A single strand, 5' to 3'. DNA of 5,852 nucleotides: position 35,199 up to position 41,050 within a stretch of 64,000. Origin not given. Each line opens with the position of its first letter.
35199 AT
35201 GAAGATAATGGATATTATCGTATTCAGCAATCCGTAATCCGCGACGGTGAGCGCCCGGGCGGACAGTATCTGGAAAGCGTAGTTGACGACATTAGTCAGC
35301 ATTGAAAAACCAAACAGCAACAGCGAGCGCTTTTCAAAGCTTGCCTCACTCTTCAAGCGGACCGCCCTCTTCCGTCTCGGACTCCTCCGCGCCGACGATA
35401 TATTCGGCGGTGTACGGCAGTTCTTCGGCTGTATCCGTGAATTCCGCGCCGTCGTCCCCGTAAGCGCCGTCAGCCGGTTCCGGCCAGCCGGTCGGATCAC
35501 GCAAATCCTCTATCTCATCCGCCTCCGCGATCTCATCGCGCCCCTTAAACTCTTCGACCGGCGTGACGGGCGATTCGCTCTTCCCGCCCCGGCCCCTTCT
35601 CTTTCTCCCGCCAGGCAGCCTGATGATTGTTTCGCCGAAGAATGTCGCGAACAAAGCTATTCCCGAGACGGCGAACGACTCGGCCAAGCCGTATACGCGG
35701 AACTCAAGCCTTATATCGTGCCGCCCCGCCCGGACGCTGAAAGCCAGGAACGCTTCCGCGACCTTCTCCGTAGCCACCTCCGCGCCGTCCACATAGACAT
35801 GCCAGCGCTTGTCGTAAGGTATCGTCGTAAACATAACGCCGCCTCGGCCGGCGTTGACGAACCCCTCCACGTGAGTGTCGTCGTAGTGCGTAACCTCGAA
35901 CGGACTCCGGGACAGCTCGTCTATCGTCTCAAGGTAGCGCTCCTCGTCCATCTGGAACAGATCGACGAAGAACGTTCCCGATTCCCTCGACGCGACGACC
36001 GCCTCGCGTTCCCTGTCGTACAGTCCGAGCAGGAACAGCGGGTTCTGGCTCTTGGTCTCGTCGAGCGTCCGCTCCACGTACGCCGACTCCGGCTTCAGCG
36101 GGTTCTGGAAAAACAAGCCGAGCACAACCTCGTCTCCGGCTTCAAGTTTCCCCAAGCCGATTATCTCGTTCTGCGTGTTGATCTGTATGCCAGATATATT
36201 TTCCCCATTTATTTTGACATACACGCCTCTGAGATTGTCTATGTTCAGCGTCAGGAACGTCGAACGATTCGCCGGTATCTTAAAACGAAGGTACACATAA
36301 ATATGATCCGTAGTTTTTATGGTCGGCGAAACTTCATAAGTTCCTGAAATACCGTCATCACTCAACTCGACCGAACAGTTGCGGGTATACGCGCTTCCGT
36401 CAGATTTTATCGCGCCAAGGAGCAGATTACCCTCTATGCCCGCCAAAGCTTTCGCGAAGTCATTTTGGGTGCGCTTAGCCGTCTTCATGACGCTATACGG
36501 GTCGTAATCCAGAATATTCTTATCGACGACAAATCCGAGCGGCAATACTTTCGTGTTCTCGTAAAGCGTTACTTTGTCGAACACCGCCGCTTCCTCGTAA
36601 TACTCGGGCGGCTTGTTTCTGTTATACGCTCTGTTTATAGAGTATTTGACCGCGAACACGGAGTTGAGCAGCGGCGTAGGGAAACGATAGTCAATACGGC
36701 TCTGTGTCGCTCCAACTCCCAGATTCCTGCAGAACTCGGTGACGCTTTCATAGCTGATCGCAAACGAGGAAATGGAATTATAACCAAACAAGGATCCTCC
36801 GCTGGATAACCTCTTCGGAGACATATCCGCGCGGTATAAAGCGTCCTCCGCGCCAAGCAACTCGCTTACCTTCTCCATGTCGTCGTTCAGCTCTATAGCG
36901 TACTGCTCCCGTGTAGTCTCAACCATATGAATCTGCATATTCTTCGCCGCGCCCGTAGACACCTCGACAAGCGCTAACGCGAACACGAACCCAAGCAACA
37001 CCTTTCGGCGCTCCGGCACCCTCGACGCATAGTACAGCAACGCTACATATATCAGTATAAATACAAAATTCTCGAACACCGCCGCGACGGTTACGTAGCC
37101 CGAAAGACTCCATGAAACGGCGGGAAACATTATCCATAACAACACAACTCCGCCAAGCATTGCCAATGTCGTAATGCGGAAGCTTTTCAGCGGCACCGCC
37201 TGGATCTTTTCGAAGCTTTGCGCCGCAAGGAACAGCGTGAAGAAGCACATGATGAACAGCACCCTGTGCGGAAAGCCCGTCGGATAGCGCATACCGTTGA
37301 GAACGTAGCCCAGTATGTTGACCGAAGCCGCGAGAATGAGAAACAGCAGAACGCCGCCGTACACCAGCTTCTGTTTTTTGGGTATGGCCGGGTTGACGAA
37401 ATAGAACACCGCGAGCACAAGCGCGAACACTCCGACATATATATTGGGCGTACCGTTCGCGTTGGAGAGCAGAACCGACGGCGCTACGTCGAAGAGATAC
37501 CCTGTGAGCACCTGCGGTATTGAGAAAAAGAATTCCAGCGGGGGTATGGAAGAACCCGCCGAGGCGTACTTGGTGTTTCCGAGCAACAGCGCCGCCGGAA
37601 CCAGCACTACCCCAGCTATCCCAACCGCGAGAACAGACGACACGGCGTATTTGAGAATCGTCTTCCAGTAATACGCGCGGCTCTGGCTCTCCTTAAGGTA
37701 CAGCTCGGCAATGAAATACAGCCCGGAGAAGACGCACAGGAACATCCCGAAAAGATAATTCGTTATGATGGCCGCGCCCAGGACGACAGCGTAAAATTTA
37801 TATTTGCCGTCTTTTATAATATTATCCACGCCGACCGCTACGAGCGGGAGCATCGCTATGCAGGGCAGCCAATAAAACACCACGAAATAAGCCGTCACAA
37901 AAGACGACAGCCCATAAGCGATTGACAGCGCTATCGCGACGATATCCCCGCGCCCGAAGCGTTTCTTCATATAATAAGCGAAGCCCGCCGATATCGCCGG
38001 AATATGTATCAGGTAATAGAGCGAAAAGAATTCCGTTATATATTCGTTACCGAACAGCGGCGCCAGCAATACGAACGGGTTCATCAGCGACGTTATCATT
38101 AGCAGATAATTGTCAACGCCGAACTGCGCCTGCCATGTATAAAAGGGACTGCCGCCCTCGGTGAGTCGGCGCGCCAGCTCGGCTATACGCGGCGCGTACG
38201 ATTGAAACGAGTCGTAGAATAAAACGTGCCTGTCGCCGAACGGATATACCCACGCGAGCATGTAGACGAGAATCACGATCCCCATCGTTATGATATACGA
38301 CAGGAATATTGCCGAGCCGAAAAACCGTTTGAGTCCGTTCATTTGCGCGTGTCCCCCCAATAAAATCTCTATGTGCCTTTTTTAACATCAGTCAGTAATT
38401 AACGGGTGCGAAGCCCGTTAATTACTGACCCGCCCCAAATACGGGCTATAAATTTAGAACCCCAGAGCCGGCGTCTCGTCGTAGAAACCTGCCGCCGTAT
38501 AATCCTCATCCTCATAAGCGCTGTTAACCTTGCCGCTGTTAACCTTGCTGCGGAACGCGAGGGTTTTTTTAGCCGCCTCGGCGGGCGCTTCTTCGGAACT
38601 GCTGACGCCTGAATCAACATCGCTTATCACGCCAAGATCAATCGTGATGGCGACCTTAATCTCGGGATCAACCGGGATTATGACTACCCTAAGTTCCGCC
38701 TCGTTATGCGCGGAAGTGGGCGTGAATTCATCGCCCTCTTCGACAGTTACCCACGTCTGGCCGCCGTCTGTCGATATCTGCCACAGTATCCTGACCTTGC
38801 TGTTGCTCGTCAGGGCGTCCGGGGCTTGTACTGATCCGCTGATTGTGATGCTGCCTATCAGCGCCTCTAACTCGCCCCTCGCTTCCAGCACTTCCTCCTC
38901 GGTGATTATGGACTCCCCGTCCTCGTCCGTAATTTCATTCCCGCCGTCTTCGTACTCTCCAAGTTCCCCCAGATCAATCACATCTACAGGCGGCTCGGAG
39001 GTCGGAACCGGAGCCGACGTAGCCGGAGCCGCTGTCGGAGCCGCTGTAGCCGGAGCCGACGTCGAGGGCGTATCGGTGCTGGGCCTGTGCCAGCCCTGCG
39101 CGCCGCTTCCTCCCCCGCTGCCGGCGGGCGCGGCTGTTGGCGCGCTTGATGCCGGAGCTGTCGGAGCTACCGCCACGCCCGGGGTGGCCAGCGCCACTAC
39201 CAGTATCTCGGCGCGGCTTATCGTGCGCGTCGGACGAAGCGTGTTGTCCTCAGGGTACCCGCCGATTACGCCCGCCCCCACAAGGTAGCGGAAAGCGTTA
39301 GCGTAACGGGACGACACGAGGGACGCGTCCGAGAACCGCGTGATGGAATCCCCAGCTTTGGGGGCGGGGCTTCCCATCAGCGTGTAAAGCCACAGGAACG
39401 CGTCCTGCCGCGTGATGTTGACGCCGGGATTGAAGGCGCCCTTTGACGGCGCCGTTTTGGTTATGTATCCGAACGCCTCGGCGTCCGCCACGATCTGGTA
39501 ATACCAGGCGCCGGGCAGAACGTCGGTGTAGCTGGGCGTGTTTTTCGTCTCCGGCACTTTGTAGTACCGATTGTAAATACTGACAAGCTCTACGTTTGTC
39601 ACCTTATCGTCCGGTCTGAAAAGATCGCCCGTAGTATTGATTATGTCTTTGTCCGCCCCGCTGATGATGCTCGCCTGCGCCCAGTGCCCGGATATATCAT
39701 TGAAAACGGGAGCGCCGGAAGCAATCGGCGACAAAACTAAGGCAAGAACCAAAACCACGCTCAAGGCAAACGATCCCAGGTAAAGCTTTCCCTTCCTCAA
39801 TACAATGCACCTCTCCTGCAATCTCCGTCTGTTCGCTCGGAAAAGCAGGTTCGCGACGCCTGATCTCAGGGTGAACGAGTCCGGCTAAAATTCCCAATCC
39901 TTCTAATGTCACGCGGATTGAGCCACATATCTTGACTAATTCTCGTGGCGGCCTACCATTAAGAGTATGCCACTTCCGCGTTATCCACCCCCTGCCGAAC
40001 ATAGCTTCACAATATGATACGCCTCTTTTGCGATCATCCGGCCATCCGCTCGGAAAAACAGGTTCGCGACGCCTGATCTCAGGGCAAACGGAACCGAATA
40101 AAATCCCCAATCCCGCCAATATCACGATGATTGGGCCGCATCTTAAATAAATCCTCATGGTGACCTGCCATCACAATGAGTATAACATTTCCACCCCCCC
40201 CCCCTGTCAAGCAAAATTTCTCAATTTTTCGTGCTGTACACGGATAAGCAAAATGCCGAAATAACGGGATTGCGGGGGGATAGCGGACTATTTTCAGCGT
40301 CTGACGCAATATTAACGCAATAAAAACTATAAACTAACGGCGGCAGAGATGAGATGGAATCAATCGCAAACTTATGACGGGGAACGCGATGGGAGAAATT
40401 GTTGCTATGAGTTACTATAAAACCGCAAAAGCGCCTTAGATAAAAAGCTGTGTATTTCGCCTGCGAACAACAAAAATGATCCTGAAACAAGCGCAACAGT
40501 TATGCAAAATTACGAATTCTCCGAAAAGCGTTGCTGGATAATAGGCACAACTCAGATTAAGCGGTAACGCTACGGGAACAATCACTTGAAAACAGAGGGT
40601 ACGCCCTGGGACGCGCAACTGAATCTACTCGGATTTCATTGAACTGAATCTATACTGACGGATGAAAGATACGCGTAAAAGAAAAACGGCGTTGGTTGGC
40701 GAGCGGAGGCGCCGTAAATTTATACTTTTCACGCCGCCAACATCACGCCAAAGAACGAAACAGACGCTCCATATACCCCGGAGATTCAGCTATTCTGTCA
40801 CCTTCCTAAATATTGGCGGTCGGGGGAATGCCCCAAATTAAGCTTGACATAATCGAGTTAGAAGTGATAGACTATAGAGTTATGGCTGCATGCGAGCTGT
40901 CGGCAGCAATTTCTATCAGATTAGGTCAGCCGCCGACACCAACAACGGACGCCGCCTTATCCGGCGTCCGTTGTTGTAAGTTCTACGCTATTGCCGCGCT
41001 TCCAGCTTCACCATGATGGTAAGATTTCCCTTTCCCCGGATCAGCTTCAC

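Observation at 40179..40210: G11 tract in the spacer of a near-consensus promoter upstream of the SLH wall-protein gene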

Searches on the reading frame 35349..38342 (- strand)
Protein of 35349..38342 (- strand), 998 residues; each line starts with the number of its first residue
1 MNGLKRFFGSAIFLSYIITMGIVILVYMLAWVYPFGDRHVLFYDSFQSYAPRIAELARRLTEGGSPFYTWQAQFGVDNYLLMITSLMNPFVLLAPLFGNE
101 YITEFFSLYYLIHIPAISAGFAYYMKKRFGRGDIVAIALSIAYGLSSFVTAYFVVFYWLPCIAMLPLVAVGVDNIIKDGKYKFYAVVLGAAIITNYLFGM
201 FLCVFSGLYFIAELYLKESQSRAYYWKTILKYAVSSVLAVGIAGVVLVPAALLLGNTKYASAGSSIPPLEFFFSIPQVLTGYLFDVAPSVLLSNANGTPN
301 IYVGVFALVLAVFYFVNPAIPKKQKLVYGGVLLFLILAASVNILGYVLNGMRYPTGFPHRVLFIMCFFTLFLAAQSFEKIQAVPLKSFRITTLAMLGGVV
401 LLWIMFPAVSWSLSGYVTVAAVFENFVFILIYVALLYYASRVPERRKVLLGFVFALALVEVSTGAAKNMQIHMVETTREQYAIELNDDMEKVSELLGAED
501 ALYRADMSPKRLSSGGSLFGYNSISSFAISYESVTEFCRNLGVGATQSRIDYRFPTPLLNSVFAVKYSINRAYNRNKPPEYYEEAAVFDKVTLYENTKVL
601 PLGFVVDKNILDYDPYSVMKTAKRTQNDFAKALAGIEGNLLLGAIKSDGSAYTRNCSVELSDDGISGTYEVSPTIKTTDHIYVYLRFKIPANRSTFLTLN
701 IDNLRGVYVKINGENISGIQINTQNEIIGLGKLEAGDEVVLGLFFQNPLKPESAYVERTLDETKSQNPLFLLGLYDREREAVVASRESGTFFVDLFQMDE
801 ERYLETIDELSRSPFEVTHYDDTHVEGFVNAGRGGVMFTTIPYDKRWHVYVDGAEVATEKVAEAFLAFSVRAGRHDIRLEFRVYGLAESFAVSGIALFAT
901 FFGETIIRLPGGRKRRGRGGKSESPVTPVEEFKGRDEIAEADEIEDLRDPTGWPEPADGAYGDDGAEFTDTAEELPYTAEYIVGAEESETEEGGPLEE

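Call 56: find_homologous_proteins(query=window:35349-38342:-, max_evalue=1e-30)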
Query window:35349-38342:- (998 aa): 4 proteins with E <= 1e-30 among 8000 candidates.
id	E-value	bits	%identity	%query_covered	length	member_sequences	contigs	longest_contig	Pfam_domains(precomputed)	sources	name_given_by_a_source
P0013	0.0e+0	2239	100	100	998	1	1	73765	PF09586.17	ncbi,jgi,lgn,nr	ncbi:MAG: YfhO family protein [Clostridiales bacterium]|jgi:uncharacterized membrane protein YfhO|nr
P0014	3.7e-62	229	27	67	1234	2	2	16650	PF00155.28,PF09586.17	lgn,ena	-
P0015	1.5e-36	144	24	90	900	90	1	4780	PF09586.17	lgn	-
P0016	3.0e-35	140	22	88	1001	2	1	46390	PF09586.17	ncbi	-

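Call 57: find_encoding_contigs(protein=P0013, flank=4000, max_places=10)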
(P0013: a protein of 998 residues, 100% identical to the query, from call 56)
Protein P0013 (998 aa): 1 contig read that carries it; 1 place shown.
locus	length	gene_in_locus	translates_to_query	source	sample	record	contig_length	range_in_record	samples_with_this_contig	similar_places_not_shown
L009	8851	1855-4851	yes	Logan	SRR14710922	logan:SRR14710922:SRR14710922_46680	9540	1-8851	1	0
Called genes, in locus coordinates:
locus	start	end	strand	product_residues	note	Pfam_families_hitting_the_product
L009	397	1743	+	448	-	PF00395:SLH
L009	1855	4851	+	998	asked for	PF09586:YfhO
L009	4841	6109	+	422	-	-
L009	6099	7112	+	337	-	PF00535:Glycos_transf_2, PF13641:Glyco_tranf_2_3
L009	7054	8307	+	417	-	PF04230:PS_pyruv_trans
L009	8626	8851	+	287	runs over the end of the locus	PF04432:FrhB_FdhB_C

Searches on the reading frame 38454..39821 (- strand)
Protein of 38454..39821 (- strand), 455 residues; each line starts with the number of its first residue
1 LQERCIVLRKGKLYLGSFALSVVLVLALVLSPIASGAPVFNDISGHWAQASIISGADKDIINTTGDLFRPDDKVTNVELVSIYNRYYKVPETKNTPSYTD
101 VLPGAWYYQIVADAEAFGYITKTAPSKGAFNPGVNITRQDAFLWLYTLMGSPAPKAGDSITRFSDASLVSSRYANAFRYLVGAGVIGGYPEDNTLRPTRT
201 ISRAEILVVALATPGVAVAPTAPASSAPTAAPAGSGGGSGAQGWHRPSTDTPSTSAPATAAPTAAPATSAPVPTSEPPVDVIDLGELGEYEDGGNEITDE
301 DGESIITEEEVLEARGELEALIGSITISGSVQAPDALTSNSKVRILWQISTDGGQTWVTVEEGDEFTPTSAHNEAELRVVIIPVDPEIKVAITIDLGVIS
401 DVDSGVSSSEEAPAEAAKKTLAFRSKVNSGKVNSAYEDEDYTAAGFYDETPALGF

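Call 16: find_encoding_contigs(protein=window:38454-39821:-, flank=6000, max_places=10)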
Protein window:38454-39821:- (455 aa): no gene with exactly this product is on record in the collection.

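Call 17: find_encoding_contigs(protein=window:38457-39800:-, flank=6000, max_places=10)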
Protein seq(448 aa) (448 aa): 1 contig read that carries it; 1 place shown.
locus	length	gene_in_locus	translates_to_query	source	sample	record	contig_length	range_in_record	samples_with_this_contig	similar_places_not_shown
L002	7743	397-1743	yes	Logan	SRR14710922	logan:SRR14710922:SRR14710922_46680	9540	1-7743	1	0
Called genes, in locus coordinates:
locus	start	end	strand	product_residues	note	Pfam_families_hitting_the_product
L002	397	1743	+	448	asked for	PF00395:SLH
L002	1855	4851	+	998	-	PF09586:YfhO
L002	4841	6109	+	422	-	-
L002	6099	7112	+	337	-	PF00535:Glycos_transf_2, PF13641:Glyco_tranf_2_3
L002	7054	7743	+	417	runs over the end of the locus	PF04230:PS_pyruv_trans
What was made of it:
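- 39801..39962 (-): Leader copy B, ending at the real RBS (GGAGAGG) and the TTG start at 39800. The Logan gene call places the start at 39800 (call 17).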

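Call 22: find_homologous_proteins(query=window:38457-39800:-)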
Query seq(448 aa) (448 aa): 5 proteins with E <= 0.001 among 8000 candidates.
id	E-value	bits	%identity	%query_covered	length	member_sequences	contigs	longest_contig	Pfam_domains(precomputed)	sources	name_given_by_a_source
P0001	1.6e-288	975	100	100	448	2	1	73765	PF00395.26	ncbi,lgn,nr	ncbi:MAG: S-layer homology domain-containing protein [Clostridiales bacterium]|nr:S-layer homology d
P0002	2.9e-126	440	81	55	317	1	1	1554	PF00395.26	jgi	jgi:hypothetical protein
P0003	1.0e-15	76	32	49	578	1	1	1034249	PF11999.14,PF00395.26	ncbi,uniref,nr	ncbi:ice-binding family protein [Paenibacillus monticola]|uniref:DUF3494 domain-containing protein n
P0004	7.6e-8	50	28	42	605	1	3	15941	PF00395.26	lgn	-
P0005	6.2e-7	47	31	26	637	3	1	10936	PF09479.17,PF18998.7,PF00395.26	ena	-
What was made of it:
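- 38454..39800 (-): SLH-domain wall protein gene (448 aa, with a signal peptide). Identical to an NCBI MAG protein from 'Clostridiales bacterium' (call 22).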

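Call 23: find_encoding_contigs(protein=P0002, flank=6000, max_places=10)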
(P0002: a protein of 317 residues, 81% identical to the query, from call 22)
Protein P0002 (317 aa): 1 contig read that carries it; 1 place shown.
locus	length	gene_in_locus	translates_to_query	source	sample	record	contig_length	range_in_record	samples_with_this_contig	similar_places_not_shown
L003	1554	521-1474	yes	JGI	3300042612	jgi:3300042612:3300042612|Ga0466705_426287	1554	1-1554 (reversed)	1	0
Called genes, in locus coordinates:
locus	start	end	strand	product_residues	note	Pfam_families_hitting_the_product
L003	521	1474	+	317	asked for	PF00395:SLH (weak)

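Call 33: search_protein_families(library=pfam, proteins=[window:38454-39800:-], max_evalue=0.001)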
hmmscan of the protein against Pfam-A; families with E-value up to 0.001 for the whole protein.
window:38454-39800:- (448 aa): 1 family
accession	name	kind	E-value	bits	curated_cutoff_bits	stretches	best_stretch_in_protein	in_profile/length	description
PF00395.25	SLH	-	6.9e-20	71.2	20.8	2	155-198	1-42/44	S-layer homology domain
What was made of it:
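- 38454..39800 (-): Pfam SLH PF00395, E = 6.9e-20 (call 33).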

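Call 64: search_protein_families(library=ncbifam, proteins=[window:38454-39800:-], max_evalue=0.01)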
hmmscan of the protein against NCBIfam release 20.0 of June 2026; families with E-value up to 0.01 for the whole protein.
window:38454-39800:- (448 aa): 0 families

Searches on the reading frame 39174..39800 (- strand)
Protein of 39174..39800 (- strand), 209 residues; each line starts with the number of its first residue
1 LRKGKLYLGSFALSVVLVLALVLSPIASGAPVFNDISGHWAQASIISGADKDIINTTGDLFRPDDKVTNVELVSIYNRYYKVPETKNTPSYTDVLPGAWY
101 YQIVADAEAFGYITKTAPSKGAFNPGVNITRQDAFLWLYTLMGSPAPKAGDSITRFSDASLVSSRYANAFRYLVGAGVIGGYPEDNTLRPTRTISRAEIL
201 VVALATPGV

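Call 39: find_homologous_proteins(query=window:39174-39800:-)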
Query seq(209 aa) (209 aa): 8 proteins with E <= 0.001 among 914 candidates.
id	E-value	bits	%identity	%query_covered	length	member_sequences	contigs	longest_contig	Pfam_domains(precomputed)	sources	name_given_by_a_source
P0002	9.9e-111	386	83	100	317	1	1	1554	PF00395.26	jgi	jgi:hypothetical protein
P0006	3.0e-21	94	40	83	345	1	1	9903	PF00395.26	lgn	-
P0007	1.1e-17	82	34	92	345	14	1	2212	PF00395.26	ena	-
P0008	4.1e-10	58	29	82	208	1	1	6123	PF00395.26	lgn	-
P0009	2.2e-8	52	32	91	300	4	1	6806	PF00395.26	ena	-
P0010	1.9e-7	49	29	79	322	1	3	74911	PF06725.18,PF00395.26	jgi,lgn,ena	-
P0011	2.1e-7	49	26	80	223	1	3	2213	PF00395.26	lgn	-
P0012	5.1e-6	44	28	79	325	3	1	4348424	PF06725.18,PF00395.26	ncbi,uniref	ncbi:S-layer homology domain-containing protein [Brevibacillus sp. TJ4]|uniref:S-layer homology doma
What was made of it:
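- Tried and rejected: Protein searches with the full SLH protein, its N-terminal domain and YfhO found only one close relative (calls 22, 39, 56).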

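Call 40: find_encoding_contigs(protein=P0006, flank=5000, max_places=4)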
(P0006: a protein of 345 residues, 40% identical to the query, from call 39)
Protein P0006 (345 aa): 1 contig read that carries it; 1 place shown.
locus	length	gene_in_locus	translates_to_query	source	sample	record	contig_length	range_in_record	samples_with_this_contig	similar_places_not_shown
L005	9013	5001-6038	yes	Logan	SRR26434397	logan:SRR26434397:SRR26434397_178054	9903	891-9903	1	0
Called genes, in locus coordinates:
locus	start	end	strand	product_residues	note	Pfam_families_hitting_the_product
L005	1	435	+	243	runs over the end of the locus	PF02397:Bac_transf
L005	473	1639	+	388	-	PF01210:NAD_Gly3P_dh_N (weak), PF03721:UDPG_MGDP_dh_N, PF00984:UDPG_MGDP_dh, PF03720:UDPG_MGDP_dh_C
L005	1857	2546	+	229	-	PF02706:Wzz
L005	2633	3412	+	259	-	PF01656:CbiA, PF09140:MipZ (weak), PF10609:ParA, PF13614:AAA_31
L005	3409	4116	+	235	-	PF19567:CpsB_CapC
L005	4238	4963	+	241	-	-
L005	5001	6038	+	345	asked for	PF00395:SLH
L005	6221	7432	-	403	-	PF07501:G5, PF01551:Peptidase_M23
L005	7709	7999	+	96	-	PF07873:YabP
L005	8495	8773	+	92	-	PF04977:DivIC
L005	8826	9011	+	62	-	?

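Call 41: find_encoding_contigs(protein=P0007, flank=5000, max_places=4)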
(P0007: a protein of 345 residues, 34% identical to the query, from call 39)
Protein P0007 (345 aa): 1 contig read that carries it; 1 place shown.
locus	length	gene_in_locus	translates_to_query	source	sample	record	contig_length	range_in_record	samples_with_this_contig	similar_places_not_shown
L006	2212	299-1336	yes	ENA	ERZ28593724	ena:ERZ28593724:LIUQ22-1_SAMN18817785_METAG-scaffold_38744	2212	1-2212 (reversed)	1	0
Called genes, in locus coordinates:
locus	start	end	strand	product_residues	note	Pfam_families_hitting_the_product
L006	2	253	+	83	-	?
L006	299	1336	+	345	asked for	PF00395:SLH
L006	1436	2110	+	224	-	PF02397:Bac_transf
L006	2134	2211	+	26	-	?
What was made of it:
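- Tried and rejected: The 34-40%-identical SLH genes (L005, L006) sit inside other operons with no comparable promoter (calls 40, 41).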

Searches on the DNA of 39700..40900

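Call 6: search_rna_families(source=window, start=39700, end=40900, threshold=evalue, max_evalue=10, show_alignments=3)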
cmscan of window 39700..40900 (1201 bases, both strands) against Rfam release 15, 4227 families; matches with E-value up to 10: 0.
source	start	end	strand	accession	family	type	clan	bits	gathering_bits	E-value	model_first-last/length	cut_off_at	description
